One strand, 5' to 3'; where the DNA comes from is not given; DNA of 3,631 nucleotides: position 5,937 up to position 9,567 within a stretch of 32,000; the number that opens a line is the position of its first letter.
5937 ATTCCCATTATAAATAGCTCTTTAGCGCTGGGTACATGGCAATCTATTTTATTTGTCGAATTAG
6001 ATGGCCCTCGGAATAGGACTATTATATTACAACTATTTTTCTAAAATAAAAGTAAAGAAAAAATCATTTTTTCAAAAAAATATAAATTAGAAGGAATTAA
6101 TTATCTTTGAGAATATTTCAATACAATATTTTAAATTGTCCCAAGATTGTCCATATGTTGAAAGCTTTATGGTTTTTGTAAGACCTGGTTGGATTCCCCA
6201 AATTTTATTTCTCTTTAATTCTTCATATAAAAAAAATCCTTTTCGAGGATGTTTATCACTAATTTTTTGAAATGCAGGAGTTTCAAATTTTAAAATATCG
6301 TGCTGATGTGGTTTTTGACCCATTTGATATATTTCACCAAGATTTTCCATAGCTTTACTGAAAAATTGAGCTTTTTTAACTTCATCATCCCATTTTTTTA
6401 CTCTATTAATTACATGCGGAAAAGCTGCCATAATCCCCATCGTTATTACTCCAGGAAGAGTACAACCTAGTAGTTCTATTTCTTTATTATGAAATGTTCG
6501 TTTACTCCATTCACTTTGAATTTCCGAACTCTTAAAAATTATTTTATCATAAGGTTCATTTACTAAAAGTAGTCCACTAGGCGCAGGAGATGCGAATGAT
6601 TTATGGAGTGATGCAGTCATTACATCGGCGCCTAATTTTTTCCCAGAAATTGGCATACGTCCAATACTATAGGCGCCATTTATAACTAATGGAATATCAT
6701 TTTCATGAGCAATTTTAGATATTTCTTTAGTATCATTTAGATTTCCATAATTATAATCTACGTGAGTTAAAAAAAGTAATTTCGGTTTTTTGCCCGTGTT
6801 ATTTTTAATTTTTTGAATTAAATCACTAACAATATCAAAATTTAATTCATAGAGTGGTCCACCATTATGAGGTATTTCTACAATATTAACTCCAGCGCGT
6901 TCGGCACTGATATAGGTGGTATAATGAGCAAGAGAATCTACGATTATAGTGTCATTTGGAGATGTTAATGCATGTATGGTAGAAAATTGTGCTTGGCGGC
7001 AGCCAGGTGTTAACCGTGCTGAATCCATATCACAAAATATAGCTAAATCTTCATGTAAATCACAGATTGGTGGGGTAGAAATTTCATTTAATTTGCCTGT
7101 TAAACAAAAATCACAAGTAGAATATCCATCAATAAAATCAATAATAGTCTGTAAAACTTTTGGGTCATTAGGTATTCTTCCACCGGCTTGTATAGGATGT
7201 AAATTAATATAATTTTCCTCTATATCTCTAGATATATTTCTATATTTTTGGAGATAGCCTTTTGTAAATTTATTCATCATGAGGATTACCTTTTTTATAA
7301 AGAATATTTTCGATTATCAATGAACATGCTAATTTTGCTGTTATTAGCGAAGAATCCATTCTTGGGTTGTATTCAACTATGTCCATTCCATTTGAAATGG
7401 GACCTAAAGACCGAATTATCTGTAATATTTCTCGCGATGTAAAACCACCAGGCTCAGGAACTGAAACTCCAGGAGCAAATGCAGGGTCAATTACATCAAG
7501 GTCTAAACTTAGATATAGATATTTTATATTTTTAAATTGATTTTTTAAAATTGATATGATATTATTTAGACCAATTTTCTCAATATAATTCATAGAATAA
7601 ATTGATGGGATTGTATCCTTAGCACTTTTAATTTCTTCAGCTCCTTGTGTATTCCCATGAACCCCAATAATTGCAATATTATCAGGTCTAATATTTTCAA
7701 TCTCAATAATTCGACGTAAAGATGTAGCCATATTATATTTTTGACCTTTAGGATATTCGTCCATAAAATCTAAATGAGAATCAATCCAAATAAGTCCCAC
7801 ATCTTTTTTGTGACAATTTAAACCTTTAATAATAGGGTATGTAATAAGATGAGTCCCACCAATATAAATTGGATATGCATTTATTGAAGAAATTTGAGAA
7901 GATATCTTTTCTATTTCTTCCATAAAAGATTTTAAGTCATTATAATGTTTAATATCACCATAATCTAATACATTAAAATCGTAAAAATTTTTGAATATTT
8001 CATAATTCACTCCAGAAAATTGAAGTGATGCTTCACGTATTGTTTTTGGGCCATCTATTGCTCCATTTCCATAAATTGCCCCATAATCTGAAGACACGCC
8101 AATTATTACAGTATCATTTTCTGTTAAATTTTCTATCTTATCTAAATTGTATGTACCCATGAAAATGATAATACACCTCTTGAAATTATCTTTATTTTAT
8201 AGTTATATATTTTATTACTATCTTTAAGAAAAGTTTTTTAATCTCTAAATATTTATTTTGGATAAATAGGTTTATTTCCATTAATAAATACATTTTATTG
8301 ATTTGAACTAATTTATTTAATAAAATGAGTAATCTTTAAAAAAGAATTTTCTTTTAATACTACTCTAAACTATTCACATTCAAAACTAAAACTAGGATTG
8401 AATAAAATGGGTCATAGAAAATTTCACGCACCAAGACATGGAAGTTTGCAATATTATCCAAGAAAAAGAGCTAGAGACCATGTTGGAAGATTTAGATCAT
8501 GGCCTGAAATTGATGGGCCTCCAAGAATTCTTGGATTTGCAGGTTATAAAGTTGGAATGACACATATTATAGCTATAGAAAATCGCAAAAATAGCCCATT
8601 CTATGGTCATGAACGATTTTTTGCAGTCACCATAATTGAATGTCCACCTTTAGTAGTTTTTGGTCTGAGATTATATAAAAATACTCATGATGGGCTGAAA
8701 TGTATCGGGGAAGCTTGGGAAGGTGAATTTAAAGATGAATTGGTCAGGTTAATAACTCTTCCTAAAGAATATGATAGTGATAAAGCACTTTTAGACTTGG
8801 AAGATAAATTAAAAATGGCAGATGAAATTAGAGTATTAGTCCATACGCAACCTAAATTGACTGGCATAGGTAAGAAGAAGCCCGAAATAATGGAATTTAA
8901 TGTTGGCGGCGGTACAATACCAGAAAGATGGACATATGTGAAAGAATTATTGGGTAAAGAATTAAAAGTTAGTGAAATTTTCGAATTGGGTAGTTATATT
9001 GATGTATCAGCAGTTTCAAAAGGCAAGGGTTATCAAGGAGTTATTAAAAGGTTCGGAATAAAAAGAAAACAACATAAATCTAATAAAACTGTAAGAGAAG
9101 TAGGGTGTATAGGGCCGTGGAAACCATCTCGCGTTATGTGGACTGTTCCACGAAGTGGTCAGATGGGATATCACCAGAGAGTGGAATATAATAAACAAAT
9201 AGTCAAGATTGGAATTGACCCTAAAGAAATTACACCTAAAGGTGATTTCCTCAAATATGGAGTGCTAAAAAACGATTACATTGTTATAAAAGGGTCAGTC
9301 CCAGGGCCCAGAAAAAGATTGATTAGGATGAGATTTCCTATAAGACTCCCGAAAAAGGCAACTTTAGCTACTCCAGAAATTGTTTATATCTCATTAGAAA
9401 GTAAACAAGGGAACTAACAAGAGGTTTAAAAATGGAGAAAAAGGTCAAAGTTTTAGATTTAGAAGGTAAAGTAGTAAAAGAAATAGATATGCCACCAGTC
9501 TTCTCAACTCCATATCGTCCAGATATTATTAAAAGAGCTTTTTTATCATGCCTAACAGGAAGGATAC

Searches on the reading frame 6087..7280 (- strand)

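Call 87: search_protein_families(library=pfam, proteins=[window:6087-7280:-], max_evalue=0.0001)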
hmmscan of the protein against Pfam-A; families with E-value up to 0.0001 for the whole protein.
window:6087-7280:- (397 aa): 3 families
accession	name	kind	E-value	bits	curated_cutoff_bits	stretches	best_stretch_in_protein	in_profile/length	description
PF05889.19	SepSecS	-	1.6e-20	73.6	21.1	1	110-385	102-379/389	O-phosphoseryl-tRNA(Sec) selenium transferase, SepSecS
PF00266.25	Aminotran_5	-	9.7e-16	58.1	21.5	1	106-335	85-317/371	Aminotransferase class-V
PF00155.27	Aminotran_1_2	-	4.8e-07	29.7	19.7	1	85-232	65-224/361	Aminotransferase class I and II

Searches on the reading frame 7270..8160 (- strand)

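Call 87: search_protein_families(library=pfam, proteins=[window:7270-8160:-], max_evalue=0.0001)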
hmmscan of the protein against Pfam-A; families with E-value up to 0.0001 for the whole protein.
window:7270-8160:- (296 aa): 1 family
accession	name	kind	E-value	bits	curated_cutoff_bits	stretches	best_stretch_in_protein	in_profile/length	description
PF00491.26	Arginase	-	7.6e-70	236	22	1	16-284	2-276/280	Arginase family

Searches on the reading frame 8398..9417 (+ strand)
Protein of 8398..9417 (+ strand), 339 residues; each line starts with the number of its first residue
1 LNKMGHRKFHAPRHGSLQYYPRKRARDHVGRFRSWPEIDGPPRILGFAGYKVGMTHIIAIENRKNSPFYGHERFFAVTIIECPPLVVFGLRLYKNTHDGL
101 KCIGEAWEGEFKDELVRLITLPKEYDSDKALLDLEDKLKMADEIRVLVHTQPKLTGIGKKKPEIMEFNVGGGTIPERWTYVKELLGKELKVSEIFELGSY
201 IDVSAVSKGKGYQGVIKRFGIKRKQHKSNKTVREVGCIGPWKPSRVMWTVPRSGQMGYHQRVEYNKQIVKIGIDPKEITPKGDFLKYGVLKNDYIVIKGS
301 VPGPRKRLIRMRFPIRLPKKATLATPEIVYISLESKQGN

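Call 87: search_protein_families(library=pfam, proteins=[window:8398-9417:+], max_evalue=0.0001)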
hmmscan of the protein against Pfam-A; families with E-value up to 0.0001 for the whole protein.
window:8398-9417:+ (339 aa): 1 family
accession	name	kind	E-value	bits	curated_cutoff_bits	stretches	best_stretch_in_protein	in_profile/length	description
PF00297.29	Ribosomal_L3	-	2.6e-93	313.4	22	1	4-338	1-369/369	Ribosomal protein L3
